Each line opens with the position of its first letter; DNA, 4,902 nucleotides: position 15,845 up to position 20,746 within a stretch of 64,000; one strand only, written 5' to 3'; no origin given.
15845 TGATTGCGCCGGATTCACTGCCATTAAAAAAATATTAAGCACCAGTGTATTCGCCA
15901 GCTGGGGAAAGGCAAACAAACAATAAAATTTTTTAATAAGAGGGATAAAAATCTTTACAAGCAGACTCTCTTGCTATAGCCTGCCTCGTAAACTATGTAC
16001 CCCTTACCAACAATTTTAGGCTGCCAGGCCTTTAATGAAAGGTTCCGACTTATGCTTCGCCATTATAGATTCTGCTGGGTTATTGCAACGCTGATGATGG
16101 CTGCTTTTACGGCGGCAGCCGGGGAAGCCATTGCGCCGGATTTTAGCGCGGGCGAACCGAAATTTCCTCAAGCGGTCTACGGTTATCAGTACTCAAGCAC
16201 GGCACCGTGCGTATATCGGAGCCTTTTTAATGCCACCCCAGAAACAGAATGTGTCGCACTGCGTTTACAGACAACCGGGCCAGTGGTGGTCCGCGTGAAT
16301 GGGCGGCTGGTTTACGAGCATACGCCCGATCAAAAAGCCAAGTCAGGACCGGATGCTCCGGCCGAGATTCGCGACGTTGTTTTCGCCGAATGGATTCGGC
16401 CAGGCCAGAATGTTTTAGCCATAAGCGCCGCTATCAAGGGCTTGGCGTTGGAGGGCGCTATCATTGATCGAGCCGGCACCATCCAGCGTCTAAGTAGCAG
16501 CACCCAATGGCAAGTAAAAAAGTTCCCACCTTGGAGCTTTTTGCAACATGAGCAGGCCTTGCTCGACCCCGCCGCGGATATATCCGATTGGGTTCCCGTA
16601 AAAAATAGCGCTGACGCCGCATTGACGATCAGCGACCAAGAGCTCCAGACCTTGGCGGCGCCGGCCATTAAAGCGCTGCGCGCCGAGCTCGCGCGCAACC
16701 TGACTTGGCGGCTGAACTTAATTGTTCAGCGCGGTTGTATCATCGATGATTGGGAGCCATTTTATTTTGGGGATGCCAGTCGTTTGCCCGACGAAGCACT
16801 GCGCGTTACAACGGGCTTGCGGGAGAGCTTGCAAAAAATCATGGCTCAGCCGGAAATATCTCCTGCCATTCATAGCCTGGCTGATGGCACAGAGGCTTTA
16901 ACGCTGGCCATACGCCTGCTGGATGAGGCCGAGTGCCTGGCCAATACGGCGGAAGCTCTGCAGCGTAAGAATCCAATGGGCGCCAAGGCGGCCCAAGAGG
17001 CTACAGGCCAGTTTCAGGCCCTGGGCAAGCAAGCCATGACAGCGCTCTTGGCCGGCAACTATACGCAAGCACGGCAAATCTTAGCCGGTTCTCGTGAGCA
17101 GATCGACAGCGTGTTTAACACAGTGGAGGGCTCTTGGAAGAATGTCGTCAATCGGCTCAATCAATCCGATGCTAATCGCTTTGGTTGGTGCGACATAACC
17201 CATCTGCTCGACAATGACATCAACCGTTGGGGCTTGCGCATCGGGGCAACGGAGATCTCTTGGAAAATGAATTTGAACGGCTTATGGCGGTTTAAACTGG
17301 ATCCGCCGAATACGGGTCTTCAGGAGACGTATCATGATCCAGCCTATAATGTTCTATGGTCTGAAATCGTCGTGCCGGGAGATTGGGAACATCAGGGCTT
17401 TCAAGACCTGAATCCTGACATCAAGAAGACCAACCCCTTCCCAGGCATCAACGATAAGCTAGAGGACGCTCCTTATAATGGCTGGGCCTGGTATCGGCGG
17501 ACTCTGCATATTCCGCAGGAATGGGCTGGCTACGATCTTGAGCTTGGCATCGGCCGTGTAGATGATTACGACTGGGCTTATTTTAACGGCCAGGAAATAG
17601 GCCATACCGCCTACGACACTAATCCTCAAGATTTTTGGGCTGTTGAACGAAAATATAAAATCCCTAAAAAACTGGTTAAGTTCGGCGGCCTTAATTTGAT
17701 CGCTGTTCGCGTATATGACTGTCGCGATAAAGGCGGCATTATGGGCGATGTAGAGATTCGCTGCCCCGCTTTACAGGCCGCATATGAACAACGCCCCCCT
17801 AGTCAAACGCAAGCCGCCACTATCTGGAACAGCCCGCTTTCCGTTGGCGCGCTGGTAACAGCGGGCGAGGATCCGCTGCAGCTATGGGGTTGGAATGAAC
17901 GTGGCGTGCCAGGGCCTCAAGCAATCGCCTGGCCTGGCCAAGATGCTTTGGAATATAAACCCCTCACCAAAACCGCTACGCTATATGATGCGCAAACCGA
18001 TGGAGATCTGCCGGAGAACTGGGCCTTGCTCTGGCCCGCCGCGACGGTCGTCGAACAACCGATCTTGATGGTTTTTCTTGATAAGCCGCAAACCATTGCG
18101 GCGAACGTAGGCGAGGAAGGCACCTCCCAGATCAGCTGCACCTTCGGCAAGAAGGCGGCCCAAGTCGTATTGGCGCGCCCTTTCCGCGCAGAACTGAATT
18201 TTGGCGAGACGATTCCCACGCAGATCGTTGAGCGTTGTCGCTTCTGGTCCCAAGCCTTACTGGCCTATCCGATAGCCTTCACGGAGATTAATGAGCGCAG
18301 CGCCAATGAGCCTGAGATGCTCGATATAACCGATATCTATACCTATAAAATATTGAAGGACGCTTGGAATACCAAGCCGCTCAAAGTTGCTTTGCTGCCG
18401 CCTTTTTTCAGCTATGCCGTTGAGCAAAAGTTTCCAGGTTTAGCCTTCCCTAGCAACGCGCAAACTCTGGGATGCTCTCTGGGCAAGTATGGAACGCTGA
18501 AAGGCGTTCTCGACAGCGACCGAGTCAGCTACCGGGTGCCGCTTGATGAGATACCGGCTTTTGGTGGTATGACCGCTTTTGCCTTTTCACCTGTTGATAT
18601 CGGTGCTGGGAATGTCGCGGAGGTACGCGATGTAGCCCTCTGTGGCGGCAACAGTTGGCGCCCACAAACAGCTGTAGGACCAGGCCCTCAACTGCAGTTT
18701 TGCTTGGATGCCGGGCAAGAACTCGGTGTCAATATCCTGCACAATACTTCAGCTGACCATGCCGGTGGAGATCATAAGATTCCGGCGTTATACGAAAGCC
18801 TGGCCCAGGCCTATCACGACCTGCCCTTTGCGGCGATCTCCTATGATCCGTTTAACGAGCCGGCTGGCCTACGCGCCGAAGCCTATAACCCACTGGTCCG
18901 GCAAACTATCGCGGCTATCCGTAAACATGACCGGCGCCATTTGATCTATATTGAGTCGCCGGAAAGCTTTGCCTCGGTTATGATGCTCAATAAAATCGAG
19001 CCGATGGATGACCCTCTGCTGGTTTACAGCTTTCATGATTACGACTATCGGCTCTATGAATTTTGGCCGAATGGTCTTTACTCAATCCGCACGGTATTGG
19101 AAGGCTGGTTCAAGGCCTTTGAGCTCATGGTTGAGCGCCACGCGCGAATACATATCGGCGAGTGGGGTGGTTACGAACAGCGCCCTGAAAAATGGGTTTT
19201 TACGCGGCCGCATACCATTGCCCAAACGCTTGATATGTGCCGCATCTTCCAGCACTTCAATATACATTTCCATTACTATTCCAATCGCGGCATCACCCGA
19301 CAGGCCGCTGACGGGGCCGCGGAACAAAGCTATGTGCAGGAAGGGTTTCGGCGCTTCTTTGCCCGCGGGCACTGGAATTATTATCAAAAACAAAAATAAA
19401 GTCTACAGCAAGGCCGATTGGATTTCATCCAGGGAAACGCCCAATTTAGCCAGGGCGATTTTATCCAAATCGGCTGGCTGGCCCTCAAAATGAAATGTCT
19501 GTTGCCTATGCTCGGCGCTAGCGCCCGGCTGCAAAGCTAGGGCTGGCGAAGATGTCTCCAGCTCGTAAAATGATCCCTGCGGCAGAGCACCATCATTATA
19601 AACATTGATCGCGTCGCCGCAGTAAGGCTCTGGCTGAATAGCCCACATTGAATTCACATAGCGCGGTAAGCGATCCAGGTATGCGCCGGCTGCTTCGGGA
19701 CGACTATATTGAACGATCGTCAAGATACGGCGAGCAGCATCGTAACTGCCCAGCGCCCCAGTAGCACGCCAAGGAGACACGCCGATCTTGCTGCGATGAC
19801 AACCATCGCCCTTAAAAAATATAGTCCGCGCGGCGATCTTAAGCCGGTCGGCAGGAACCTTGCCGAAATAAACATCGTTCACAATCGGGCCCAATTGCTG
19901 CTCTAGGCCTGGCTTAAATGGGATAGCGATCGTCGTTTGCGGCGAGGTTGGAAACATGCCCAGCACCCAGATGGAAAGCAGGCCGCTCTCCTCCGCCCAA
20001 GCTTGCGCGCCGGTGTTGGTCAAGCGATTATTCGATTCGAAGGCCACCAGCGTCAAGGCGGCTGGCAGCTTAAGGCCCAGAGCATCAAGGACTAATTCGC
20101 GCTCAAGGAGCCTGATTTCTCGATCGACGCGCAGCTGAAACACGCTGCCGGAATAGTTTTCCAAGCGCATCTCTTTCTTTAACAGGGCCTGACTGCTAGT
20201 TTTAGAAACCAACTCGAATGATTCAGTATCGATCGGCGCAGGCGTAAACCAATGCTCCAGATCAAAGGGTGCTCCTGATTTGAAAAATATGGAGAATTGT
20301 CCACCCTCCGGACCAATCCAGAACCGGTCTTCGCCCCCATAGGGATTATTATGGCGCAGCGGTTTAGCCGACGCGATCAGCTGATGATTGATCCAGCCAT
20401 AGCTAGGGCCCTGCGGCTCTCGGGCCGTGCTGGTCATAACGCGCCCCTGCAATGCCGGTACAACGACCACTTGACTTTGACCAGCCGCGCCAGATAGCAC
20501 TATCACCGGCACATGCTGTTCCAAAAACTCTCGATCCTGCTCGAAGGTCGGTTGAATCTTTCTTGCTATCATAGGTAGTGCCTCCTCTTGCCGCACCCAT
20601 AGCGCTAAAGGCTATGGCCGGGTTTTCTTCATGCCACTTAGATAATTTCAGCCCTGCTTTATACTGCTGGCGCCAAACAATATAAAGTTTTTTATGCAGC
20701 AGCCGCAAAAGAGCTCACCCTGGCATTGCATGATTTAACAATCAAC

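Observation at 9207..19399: Cluster of three paralogous large secreted proteins; candidate undescribed glycan-processing system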

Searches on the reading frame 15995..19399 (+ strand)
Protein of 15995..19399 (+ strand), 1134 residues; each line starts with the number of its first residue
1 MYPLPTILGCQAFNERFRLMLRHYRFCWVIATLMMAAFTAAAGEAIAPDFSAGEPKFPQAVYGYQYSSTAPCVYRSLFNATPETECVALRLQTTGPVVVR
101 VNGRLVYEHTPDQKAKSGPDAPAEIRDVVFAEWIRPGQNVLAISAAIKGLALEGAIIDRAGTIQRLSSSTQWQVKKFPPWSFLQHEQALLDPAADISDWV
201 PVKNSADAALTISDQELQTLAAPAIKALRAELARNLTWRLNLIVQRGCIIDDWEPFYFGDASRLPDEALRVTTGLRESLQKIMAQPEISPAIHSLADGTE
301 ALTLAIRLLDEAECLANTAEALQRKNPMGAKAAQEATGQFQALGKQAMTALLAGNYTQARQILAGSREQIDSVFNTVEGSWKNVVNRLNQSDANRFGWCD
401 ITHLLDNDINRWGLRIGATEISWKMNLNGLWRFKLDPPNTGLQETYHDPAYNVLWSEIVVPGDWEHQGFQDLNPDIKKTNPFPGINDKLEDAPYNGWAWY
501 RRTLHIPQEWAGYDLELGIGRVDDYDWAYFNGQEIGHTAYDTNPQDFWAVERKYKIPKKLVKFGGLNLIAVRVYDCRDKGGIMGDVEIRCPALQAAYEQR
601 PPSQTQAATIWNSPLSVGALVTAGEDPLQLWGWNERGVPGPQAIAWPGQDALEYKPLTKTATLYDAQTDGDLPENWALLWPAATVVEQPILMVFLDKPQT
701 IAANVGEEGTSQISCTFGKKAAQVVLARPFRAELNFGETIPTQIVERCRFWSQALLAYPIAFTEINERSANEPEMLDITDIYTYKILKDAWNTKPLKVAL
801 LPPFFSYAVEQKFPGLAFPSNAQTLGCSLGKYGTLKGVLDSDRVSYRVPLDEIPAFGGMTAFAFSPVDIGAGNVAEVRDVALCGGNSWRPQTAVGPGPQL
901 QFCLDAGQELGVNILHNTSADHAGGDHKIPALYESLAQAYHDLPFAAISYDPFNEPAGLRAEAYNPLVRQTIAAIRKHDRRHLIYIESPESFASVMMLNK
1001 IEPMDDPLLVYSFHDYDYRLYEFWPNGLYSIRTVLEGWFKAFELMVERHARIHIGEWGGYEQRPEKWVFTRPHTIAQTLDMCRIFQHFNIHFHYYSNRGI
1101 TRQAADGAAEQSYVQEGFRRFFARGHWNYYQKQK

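Call 3: search_protein_families(library=pfam, proteins=[window:15995-19399:+], max_evalue=0.1)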
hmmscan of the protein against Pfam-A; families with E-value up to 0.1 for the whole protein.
window:15995-19399:+ (1134 aa): 3 families
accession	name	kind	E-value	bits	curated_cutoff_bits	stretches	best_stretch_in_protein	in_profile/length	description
PF02837.24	Glyco_hydro_2_N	-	1.9e-11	44.6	28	1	426-547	3-116/169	Glycosyl hydrolases family 2, sugar binding domain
PF00150.24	Cellulase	-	7.8e-11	42.4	23.5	1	926-1064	102-243/272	Cellulase (glycosyl hydrolase family 5)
PF13364.12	BetaGal_ABD2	-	0.028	15.6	23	0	485-573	24-106/112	Beta-galactosidase second all-beta domain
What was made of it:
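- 17270..17734 (+): C: GH2_N-like beta-sandwich (residues 426-580), 37% identical to that of A. Pfam PF02837, 44.6 bits against a cutoff of 28, call 3.
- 18557..19396 (+): C: GH5 catalytic domain (residues 855-1134). Conserved motifs are RPQ, NEP (E955, 18857-18859), HDYDY (1014) and GEWG (E1056, 19160-19162). Pfam PF00150, 42.4 bits against a cutoff of 23.5, call 3.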

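Call 9: search_solved_structures(query=window:15995-19399:+, max_evalue=1)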
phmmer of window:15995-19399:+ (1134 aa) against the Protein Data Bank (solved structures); distinct sequences matched with E-value up to 1: 41.
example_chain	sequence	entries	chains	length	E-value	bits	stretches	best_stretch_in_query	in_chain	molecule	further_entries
7kmm_A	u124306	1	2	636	3.3e-11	44.8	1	494-591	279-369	Sialic acid-specific 9-O-acetylesterase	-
9h4u_A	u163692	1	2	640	3.2e-07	31.6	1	481-584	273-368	Carbohydrate esterase FI8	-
9ega_A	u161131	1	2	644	8.9e-07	30.1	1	493-596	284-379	Sialate O-acetylesterase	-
3dec_A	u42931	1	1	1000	1.8e-06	29.1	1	422-541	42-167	Beta-galactosidase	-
3bga_A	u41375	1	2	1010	2.5e-06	28.6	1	417-539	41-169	Beta-galactosidase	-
7cwd_A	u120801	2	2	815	0.0002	22.4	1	424-575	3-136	beta-glalactosidase | beta-galactosidase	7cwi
3amc_A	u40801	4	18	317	0.00028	21.9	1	905-1024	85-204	Endoglucanase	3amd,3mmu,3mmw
3azr_A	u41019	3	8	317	0.00029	21.8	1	905-1024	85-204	Endoglucanase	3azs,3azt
6s6z_A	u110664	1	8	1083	0.00038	21.4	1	425-549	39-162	Beta-galactosidase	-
6sd0_A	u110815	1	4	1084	0.00038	21.4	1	425-549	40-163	Beta-galactosidase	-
6ed2_A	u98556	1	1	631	0.00055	20.9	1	407-537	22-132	Glycosyl hydrolase family 2, TIM barrel domain protein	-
7pr6_AAA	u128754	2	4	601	0.0012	19.8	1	426-537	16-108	Beta-glucuronidase | Beta-D-glucuronidase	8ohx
6lej_A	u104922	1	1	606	0.0012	19.8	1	426-537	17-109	Beta-D-glucuronidase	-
4jhz_A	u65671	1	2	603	0.0012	19.8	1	426-537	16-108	Beta-glucuronidase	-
3k46_A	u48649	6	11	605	0.0012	19.8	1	426-537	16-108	Beta-glucuronidase | Beta-D-glucuronidase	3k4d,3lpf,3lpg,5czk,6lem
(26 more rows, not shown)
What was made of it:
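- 18557..19396 (+): PDB GH5 hits, call 9.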

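Call 10: search_protein_families(library=ncbifam, proteins=[window:15995-19399:+], max_evalue=0.1)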
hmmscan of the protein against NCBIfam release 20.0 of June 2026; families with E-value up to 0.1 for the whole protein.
window:15995-19399:+ (1134 aa): 7 families
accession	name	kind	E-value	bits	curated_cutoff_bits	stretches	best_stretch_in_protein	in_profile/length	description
NF041100.1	betagal_LacZ_Ttogales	equivalog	1.9e-09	35.8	2000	1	425-548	38-160/1090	beta-galactosidase LacZ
NF052611.1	beta_gal_Bga2A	equivalog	5e-09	34.7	999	1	420-575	33-183/1007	beta-galactosidase, LacZ type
NF007666.0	PRK10340.1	equivalog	3.9e-07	28.3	1284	1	425-578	42-182/1030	beta-galactosidase subunit alpha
NF041463.1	GalB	equivalog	6.6e-06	24.2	900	1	447-573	91-203/869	beta-galactosidase GalB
NF007538.0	PRK10150.1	equivalog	1.6e-05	23.4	544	1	424-537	12-106/607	beta-glucuronidase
NF049890.1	Bet1-4galacdseBT4151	equivalog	3.3e-05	22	1500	1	494-573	105-175/952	exo-beta-1,4-galactosidase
NF041462.1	GalA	equivalog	6.3e-05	21.3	900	1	443-573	33-151/763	beta-galactosidase GalA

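Call 28: find_homologous_proteins(query=window:15995-19399:+)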
Query window:15995-19399:+ (1134 aa): 6 proteins with E <= 0.001 among 8000 candidates.
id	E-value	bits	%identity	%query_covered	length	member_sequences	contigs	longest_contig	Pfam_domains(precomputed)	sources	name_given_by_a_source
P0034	0.0e+0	2639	100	98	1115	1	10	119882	PF02837.25,PF00150.25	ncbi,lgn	-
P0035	0.0e+0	1749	66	97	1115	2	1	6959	PF02837.25,PF00150.25,PF13364.13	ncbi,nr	ncbi:MAG: cellulase family glycosylhydrolase [Lentisphaerae bacterium]|nr:cellulase family glycosylh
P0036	0.0e+0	1449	57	93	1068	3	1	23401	PF02837.25,PF00150.25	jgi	-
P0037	1.3e-12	64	34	17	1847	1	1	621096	PF02837.25,PF13385.14,PF02836.24,PF00703.28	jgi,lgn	-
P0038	1.3e-6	45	32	14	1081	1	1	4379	PF02837.25,PF13364.13,PF00703.28,PF22666.3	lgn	-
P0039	1.6e-6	44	31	11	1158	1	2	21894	PF02837.25,PF16353.12,PF02836.24,PF00703.28,PF02929.24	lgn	-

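Call 70: find_encoding_contigs(protein=P0036, flank=10000, max_places=1)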
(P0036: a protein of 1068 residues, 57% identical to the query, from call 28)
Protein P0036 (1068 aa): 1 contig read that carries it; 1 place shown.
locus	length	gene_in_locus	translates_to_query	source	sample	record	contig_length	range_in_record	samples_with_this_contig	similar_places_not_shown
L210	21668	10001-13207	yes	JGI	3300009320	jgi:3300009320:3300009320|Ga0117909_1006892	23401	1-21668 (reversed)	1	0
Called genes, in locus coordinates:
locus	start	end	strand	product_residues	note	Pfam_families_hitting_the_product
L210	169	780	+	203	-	PF00581:Rhodanese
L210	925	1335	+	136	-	-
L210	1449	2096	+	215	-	PF04542:Sigma70_r2, PF07638:Sigma70_ECF, PF08281:Sigma70_r4_2, PF04545:Sigma70_r4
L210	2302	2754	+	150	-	-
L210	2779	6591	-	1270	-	-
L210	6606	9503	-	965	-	-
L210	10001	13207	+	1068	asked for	PF02837:Glyco_hydro_2_N, PF00150:Cellulase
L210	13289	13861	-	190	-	-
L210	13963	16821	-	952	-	-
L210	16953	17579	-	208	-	-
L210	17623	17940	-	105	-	-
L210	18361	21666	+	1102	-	?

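Call 95: predict_structure(alignment_id=A3)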
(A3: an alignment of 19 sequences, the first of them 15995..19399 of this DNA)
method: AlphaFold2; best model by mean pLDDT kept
length: 1134 residues; sequences in the alignment: 19
mean_pLDDT: 54.4   pTM: 0.39
mean pLDDT of the five models: 54.4, 54.2, 53.5, 53.4, 47.5
residues with pLDDT >= 90: 92; 70-90: 250; 50-70: 251; < 50: 541
segments of 3 or more residues with pLDDT < 50: 1-14, 23-25, 27-29, 31-85, 99-106, 111-122, 127-170, 201-221, 381-460, 467-496, 540-548, 575-580, 597-605, 633-637, 850-926, 944-949, 951-961, 987-1001, 1011-1134
pLDDT, mean of each block of 10 residues (from residue 1): 29 48 49 36 31 31 31 36 51 52 48 42 48 36 36 37 39 56 57 55 39 41 60 84 79 58 85 93 81 88 88 81 79 88 94 92 78 66 34 26 26 28 28 34 31 35 48 37 38 44 69 76 68 71 48 79 72 50 64 54 52 64 80 53 86 87 90 90 64 93 78 86 80 60 84 86 59 66 88 91 62 61 68 73 74 29 28 26 25 27 32 29 46 59 50 41 59 71 48 38 57 37 32 37 31 22 23 22 24 27 29 26 25 23
secondary structure, 60 per line:
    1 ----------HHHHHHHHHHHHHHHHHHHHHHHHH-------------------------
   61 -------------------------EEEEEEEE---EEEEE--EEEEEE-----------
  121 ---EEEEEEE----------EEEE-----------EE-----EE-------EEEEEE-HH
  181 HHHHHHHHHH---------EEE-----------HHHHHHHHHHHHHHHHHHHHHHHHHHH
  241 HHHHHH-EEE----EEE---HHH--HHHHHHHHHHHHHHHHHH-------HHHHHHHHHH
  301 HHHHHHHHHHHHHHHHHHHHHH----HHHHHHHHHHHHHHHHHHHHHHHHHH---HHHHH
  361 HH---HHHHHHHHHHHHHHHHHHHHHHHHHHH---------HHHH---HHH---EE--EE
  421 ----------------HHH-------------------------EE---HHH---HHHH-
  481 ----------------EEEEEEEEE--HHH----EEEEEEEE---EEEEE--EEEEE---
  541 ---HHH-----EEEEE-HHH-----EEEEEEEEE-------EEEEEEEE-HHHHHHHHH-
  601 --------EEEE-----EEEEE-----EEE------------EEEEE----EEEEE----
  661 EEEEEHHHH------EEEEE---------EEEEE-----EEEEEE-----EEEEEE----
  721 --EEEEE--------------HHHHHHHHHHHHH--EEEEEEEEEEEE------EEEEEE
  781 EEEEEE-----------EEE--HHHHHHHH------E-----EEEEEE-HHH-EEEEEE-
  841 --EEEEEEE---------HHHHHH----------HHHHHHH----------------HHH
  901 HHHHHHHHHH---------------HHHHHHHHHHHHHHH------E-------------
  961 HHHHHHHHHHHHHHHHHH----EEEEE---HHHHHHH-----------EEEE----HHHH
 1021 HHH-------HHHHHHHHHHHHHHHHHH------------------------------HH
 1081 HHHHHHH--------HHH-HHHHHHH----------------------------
elements in order (helices of 4 or more, strands of 3 or more residues): H11-35 E86-93 E97-101 E104-109 E124-130 E141-144 E172-177 H179-190 E200-202 H214-246 E248-250 E255-257 H266-283 H291-322 H327-352 H356-362 H366-392 H402-405 H476-479 E497-505 E515-522 E526-530 E533-537 E552-556 E566-574 E582-589 H591-599 E609-612 E618-622 E628-630 E643-647 E652-656 E661-665 H666-669 E676-680 E690-694 E700-705 E711-716 E723-727 H742-754 E757-768 E775-786 E798-800 H803-810 E823-828 E834-839 E843-849 H859-864 H875-881 H898-910 H926-940 H961-978 E983-987 H991-997 E1009-1012 H1017-1023 H1031-1048 H1079-1087 H1100-1106
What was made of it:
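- On GH5 (protein C): The AF2 model of C has pLDDT 25-50 in this region because the alignment is shallow (call 95).
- The model of C is poor (pLDDT 54, call 95), so how the N-domain packs on the GH5 barrel is unknown.
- Tried and rejected: The AF2 model of C from a 19-sequence alignment came out at pLDDT 54 and was too poor for a fold search (call 95).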

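Call 97: search_protein_families(library=pfam, proteins=[L210:2779-6591:-, L210:6606-9503:-, L210:18361-21666:+, L210:16953-17579:-, L210:13289-13861:-], max_evalue=0.01)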
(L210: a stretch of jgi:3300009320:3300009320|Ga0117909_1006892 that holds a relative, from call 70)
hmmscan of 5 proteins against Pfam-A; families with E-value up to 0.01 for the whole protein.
L210:2779-6591:- (1270 aa): 2 families
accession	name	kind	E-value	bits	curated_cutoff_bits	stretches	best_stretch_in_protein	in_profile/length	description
PF10102.14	DUF2341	-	3.9e-05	24.4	23.4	1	105-162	3-60/84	Domain of unknown function (DUF2341)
PF08532.16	Glyco_hydro_42M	-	0.00058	19.9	25.8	0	985-1146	36-186/207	Beta-galactosidase trimerisation domain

L210:6606-9503:- (965 aa): 0 families

L210:18361-21666:+ (1102 aa): 1 family
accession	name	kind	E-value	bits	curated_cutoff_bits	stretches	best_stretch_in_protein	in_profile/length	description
PF05605.18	zf-Di19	-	0.0053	17.4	27.5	0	209-245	3-40/54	Drought induced 19 protein (Di19), zinc-binding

L210:16953-17579:- (208 aa): 0 families

L210:13289-13861:- (190 aa): 0 families

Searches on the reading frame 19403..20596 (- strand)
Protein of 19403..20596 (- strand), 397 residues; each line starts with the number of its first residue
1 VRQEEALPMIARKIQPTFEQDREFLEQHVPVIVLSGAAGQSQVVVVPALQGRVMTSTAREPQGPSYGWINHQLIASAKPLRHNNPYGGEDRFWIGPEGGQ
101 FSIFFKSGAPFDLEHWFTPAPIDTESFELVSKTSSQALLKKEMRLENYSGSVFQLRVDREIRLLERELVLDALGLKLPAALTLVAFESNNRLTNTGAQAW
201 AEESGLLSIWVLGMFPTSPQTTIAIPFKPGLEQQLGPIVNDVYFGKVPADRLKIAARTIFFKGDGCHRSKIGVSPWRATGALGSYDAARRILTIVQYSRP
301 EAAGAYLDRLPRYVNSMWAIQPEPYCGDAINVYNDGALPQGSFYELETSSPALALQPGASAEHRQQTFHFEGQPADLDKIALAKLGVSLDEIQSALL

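Call 3: search_protein_families(library=pfam, proteins=[window:19403-20596:-], max_evalue=0.1)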
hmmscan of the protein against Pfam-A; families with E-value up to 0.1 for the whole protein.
window:19403-20596:- (397 aa): 1 family
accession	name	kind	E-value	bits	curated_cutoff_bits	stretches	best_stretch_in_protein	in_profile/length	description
PF20583.3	DUF6786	-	1.6e-147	491.6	27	1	17-395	2-375/376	Family of unknown function (DUF6786)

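Call 10: search_protein_families(library=ncbifam, proteins=[window:19403-20596:-], max_evalue=0.1)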
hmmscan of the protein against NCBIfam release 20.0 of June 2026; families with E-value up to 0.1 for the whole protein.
window:19403-20596:- (397 aa): 0 families

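Call 75: search_solved_structures(query=window:19403-20596:-, max_evalue=1)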
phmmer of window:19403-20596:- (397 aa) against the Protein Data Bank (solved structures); distinct sequences matched with E-value up to 1: 0.
